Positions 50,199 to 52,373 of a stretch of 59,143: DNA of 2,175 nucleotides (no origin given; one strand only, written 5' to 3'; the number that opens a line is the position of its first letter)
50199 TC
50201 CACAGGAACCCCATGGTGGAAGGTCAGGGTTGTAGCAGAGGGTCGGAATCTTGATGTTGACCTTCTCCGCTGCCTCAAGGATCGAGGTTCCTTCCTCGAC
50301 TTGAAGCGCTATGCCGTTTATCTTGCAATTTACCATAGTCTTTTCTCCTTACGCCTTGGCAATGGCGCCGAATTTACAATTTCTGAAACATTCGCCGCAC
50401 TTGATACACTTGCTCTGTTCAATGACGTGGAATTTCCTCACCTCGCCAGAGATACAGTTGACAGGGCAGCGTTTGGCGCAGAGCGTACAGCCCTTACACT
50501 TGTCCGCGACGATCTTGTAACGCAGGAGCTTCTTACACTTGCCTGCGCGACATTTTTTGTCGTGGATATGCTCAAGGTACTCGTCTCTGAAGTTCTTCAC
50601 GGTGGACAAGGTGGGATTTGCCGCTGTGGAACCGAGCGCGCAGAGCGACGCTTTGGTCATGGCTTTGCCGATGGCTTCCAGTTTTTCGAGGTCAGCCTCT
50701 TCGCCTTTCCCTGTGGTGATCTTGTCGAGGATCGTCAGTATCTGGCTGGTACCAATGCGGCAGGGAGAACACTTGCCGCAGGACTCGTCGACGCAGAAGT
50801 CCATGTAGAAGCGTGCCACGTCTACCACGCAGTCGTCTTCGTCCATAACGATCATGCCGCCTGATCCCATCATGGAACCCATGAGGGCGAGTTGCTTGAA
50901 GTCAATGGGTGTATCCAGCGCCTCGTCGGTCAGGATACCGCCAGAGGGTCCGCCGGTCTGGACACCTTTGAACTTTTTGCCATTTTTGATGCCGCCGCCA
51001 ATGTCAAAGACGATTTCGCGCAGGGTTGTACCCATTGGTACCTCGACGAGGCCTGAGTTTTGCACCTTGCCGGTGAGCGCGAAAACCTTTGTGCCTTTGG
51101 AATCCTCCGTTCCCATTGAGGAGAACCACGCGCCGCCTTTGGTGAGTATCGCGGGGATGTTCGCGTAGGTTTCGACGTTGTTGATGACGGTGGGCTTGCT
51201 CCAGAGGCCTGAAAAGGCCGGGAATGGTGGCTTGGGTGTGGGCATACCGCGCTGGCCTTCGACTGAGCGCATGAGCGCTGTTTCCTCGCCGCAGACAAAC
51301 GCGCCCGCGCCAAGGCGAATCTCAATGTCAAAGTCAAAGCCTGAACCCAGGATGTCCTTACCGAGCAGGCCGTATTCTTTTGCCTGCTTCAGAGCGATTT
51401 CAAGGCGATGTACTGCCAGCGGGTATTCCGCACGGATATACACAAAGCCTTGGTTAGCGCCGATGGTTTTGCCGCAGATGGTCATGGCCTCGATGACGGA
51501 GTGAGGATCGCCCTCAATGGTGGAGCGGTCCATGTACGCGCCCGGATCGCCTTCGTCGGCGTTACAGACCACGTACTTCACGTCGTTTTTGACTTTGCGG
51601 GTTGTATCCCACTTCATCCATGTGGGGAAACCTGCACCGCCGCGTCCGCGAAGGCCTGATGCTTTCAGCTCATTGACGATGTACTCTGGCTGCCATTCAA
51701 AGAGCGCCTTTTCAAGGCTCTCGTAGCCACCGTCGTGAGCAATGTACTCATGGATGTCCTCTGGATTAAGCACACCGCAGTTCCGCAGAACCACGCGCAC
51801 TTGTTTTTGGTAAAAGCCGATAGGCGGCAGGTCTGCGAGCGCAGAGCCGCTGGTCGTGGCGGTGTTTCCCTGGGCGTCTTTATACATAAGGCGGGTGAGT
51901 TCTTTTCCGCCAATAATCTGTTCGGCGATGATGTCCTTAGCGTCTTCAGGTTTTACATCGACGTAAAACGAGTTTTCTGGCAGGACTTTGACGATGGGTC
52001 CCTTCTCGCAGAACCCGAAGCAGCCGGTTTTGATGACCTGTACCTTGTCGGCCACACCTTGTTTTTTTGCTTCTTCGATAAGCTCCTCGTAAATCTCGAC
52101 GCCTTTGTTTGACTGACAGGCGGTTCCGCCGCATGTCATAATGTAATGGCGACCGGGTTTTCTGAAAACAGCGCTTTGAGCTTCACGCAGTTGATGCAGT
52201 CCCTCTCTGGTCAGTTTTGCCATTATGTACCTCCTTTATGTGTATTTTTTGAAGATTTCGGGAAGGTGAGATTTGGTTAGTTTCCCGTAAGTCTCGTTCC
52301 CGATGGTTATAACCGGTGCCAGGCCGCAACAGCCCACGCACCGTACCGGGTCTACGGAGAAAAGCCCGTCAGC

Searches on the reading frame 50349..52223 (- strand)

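Call 41: search_protein_families(library=pfam, proteins=[window:50349-52223:-], max_evalue=0.00001)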
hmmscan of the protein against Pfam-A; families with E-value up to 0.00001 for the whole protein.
window:50349-52223:- (624 aa): 5 families
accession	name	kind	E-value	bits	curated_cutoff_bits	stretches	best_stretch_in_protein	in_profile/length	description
PF01512.22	Complex1_51K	-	7.7e-46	156.1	31.2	1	187-357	2-149/150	Nuo51 FMN-binding domain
PF10589.14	NADH_4Fe-4S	-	2.1e-32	111.2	23.5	1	468-552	1-85/85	NADH-ubiquinone oxidoreductase-F iron-sulfur binding region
PF01257.25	2Fe-2S_thioredx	-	2.8e-08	34.1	24.8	1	21-101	61-143/145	Thioredoxin-like [2Fe-2S] ferredoxin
PF00037.32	Fer4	-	1.9e-07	31.1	21.1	0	600-621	2-23/24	4Fe-4S binding domain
PF10531.15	SLBB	-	2.8e-06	27.5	27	1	380-430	1-54/55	SLBB domain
